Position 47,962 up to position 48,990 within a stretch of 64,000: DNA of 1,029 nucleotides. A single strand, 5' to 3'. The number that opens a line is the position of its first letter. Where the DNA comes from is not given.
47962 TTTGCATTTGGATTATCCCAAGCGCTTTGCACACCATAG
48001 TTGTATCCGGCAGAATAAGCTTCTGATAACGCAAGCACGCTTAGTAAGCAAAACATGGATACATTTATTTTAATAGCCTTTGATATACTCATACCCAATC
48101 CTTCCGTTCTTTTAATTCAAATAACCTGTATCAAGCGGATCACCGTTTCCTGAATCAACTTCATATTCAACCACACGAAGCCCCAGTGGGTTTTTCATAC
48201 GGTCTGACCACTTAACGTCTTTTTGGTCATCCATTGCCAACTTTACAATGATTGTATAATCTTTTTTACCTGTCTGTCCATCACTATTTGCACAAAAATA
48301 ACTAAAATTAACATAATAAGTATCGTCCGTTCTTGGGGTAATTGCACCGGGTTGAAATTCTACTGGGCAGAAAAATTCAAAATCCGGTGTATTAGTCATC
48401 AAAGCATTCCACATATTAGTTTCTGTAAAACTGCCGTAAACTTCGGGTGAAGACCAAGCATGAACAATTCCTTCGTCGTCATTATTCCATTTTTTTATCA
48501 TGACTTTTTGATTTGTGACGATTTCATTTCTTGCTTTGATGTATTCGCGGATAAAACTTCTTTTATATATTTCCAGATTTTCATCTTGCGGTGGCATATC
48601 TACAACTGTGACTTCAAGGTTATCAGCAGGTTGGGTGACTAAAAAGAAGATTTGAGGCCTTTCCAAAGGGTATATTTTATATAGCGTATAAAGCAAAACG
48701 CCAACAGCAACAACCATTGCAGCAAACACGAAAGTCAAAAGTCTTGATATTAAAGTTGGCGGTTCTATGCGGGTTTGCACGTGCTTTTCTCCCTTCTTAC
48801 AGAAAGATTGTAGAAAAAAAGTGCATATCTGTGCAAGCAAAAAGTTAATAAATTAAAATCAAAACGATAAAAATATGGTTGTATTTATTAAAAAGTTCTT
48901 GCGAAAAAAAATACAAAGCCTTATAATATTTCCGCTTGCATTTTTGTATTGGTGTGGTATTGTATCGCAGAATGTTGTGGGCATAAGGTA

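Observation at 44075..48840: Self-contained virB8-virB9-virB10-like operon with no ATPase, pilin or coupling-protein genes, possibly a ComB-like or repurposed T4SS core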

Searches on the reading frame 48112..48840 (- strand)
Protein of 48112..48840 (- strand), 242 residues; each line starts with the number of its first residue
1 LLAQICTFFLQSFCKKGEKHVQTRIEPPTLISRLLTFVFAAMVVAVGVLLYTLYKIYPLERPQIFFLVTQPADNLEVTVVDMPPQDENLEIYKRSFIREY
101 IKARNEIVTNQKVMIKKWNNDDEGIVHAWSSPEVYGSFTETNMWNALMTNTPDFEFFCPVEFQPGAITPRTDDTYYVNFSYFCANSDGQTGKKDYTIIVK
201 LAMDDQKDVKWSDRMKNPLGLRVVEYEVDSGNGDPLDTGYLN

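Call 4: search_protein_families(library=pfam, proteins=[window:48112-48840:-], max_evalue=1)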
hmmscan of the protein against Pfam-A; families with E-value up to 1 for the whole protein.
window:48112-48840:- (242 aa): 1 family
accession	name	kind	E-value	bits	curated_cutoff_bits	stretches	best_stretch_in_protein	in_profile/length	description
PF04335.19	VirB8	-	3.6e-12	47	23.2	1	32-229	17-211/213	VirB8 protein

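Call 5: search_protein_families(library=ncbifam, proteins=[window:48112-48840:-], max_evalue=1)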
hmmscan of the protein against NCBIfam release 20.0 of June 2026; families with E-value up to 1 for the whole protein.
window:48112-48840:- (242 aa): 0 families

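Call 21: search_solved_structures(query=window:48112-48780:-, max_evalue=0.1)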
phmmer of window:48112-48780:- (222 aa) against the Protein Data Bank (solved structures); distinct sequences matched with E-value up to 0.1: 0.

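Call 92: search_solved_structures(query=A5, max_evalue=1)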
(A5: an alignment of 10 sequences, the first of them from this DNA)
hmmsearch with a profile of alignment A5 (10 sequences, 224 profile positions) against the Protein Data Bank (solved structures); distinct sequences matched with E-value up to 1: 18.
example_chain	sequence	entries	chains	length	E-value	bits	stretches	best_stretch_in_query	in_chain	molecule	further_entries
4jf8_A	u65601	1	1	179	7.8e-06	28.8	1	72-209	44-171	TrwG component of type IV secretion system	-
4lso_A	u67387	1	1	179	1.4e-05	28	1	35-208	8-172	Type IV secretion system protein virB8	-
4kz1_A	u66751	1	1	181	6.2e-05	25.8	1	35-208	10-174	VirB8 protein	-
4nhf_A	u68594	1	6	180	0.00012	24.9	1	72-208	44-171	TrwG protein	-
7o41_D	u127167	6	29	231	0.00013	24.8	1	76-209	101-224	TrwG protein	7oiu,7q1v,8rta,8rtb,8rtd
4mei_A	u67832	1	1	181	0.00014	24.6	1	35-208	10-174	VirB8 protein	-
21nr_A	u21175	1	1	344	0.0074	19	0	152-185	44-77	TLP-IPT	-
2bhm_A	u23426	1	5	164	0.24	14.1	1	187-211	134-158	TYPE IV SECRETION SYSTEM PROTEIN VIRB8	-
5jbs_A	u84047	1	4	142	0.26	14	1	187-211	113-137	Type IV secretion system protein virB8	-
4m2o_A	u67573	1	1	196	0.27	14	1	115-193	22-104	Recoverin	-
5i97_A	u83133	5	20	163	0.3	13.8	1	158-210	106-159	Conjugal transfer protein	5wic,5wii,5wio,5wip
4aky_A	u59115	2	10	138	0.33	13.6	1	187-210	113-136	TYPE IV SECRETION SYSTEM PROTEIN VIRB8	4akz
1la3_A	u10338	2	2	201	0.36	13.5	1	117-193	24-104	Recoverin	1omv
2het_A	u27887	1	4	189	0.37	13.5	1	116-193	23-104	Recoverin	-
2i94_A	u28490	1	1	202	0.41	13.3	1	115-193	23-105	Recoverin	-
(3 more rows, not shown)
